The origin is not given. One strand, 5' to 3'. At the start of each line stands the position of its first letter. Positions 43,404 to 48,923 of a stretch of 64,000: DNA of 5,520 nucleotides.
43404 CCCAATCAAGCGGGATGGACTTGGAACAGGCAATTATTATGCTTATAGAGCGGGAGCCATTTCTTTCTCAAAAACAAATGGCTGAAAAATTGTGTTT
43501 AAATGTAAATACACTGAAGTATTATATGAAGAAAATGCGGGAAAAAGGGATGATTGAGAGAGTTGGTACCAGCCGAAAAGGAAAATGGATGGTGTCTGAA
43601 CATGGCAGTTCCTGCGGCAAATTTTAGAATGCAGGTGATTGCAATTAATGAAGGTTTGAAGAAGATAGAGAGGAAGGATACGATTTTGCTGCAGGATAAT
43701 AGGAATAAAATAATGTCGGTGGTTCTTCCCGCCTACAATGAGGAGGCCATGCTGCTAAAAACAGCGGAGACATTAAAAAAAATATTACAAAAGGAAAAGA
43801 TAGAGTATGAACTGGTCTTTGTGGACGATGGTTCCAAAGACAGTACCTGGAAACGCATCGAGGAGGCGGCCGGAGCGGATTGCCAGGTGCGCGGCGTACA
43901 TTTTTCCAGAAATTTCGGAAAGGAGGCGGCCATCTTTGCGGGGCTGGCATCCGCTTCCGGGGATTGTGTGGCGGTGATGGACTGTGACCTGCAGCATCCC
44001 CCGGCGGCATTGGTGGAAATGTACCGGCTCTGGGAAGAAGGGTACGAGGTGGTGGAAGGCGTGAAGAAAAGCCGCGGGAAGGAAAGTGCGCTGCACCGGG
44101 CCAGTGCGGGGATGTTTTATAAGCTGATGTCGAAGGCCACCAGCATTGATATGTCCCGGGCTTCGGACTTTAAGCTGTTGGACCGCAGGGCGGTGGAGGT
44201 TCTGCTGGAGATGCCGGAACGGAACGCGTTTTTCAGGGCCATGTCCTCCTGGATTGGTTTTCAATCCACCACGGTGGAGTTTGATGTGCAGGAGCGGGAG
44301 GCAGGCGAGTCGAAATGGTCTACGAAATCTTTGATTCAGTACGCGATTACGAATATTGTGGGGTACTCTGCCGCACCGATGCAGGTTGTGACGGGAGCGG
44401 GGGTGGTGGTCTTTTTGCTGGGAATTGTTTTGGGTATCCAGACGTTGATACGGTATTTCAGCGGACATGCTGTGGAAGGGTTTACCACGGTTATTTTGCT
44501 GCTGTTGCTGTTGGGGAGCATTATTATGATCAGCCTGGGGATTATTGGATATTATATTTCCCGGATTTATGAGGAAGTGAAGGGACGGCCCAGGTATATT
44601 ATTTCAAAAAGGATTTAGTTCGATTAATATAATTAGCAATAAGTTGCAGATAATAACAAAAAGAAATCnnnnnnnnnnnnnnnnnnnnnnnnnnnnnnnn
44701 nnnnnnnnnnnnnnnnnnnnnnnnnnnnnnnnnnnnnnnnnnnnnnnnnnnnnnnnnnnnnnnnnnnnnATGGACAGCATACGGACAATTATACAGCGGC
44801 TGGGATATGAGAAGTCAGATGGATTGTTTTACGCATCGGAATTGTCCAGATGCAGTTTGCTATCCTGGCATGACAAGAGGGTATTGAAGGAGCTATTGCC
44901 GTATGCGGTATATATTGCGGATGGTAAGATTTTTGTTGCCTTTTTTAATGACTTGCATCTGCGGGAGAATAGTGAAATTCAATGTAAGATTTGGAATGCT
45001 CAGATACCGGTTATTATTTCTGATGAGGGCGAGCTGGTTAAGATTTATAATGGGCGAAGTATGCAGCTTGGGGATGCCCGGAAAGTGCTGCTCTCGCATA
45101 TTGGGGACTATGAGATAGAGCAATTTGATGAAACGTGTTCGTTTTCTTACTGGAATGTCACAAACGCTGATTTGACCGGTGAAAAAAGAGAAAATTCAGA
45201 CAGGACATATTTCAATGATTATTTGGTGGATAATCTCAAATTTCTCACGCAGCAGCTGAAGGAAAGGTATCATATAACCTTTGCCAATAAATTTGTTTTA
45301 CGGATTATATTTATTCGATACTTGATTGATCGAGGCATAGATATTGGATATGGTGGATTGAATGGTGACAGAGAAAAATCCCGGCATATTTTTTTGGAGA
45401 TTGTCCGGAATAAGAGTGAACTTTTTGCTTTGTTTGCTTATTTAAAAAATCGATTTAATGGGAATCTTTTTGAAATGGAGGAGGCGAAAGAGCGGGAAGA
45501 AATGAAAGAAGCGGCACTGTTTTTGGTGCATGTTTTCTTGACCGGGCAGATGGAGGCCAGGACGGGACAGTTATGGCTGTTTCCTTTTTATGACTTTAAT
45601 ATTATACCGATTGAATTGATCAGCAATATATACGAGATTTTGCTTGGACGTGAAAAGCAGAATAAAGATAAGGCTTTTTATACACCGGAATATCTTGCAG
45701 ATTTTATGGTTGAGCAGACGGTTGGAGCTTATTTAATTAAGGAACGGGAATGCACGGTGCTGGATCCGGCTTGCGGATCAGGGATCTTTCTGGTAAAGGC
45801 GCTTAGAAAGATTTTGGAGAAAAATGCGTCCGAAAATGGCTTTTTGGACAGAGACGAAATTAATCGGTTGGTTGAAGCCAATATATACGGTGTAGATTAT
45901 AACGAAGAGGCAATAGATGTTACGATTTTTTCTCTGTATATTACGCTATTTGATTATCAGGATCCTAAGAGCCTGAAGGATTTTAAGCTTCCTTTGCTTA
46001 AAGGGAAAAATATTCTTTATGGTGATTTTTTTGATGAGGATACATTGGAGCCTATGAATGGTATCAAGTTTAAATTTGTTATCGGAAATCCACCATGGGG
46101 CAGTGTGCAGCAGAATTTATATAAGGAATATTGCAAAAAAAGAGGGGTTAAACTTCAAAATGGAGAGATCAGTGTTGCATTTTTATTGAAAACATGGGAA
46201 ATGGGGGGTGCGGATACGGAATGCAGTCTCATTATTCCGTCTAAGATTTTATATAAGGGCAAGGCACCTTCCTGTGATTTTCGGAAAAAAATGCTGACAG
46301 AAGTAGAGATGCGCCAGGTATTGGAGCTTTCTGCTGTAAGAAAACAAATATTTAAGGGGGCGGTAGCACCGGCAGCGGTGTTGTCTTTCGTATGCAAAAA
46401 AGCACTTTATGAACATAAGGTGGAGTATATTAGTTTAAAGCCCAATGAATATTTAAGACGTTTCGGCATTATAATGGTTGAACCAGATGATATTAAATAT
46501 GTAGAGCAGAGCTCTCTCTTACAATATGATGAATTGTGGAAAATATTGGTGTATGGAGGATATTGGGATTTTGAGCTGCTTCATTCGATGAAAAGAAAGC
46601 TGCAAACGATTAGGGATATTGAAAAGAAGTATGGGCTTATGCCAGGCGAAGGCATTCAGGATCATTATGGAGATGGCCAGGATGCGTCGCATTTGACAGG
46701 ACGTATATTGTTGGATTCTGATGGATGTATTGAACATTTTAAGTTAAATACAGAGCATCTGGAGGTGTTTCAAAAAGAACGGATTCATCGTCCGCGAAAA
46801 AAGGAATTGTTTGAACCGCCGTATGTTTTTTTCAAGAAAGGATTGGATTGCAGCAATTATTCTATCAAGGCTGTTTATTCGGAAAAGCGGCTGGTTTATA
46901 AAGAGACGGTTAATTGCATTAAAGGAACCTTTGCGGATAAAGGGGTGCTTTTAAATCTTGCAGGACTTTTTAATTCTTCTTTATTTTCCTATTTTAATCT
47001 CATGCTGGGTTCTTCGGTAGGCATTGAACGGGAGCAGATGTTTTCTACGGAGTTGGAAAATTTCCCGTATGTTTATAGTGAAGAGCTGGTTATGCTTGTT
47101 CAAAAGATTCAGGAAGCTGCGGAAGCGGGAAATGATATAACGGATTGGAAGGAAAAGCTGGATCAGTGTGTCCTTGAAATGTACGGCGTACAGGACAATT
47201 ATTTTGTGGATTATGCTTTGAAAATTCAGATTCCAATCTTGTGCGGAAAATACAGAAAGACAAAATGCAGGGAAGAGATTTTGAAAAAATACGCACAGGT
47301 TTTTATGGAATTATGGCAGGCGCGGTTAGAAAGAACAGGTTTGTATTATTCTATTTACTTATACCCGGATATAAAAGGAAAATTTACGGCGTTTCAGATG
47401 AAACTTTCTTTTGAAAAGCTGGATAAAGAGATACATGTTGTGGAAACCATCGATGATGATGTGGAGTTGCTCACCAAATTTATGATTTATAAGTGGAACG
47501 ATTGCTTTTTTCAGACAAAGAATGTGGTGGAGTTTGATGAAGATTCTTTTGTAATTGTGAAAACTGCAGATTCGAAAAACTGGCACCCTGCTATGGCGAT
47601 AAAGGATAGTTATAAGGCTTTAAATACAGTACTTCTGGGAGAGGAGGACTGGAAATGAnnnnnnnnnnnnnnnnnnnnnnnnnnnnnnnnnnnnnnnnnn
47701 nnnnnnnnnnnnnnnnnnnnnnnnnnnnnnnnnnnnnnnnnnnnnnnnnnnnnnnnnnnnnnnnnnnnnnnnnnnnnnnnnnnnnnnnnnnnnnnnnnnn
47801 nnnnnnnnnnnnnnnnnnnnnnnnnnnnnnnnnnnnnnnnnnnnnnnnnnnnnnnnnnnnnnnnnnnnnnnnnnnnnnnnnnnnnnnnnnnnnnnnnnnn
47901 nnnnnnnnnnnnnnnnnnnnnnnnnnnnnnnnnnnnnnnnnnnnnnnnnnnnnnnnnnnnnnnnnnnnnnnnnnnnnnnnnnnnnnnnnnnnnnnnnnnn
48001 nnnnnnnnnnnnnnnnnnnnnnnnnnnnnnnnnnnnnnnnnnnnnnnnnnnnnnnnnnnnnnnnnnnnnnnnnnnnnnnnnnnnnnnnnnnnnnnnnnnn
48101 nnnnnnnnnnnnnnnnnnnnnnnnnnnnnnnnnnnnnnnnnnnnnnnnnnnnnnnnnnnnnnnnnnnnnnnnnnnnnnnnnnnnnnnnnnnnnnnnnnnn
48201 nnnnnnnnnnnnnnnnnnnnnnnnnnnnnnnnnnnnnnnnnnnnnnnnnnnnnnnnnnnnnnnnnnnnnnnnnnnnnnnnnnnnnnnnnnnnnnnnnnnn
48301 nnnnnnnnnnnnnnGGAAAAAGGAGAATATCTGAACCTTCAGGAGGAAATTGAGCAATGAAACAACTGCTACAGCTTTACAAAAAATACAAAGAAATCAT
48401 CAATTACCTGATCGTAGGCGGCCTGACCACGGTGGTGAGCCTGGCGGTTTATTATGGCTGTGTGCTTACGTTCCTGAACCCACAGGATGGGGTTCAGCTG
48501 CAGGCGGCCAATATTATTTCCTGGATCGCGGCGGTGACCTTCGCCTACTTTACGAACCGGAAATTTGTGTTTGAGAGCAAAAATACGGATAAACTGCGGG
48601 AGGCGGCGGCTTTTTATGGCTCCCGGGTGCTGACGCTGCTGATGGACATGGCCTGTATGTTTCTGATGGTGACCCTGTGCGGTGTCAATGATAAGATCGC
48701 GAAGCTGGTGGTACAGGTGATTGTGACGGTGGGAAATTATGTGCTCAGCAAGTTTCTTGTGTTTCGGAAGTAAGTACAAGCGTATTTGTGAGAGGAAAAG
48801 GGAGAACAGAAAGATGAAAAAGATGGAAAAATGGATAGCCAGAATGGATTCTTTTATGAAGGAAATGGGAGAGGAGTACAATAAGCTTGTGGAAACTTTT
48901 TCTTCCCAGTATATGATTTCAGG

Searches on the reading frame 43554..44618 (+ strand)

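Call 12: search_protein_families(library=pfam, proteins=[window:43554-44618:+], max_evalue=0.001)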
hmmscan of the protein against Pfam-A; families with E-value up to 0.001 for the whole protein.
window:43554-44618:+ (354 aa): 2 families
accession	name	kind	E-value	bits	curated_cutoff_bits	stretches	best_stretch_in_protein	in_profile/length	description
PF00535.33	Glycos_transf_2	-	8.5e-30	104.3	23.3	1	55-215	1-165/168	Glycosyl transferase family 2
PF13641.12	Glyco_tranf_2_3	-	1.3e-08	35.6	27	1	54-190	3-141/230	Glycosyltransferase like family 2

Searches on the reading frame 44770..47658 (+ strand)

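Call 12: search_protein_families(library=pfam, proteins=[window:44770-47658:+], max_evalue=0.001)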
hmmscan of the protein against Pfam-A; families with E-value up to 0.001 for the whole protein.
window:44770-47658:+ (962 aa): 3 families
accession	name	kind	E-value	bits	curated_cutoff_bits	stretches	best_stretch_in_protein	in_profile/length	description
PF02384.22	N6_Mtase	-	1.1e-19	71.3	20.4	1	282-555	4-245/311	N-6 DNA Methylase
PF07669.17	Eco57I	-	1e-18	68.4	25.3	1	371-520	2-165/171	Eco57I restriction-modification methylase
PF20473.4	MmeI_Mtase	-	3.2e-10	40.1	27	1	327-447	20-149/259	MmeI, DNA-methyltransferase domain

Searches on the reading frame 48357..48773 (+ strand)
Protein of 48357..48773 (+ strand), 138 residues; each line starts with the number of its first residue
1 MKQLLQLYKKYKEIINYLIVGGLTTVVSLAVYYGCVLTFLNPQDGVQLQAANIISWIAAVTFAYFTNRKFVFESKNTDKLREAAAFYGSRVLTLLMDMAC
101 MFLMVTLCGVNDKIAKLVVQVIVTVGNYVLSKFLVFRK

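Call 80: search_protein_families(library=pfam, proteins=[window:48357-48773:+], max_evalue=0.001)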
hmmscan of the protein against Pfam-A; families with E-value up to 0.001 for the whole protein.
window:48357-48773:+ (138 aa): 1 family
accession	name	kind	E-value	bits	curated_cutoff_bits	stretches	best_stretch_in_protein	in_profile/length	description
PF04138.20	GtrA_DPMS_TM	-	3.8e-26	92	26.1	1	17-136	2-117/117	GtrA/DPMS, transmembrane domain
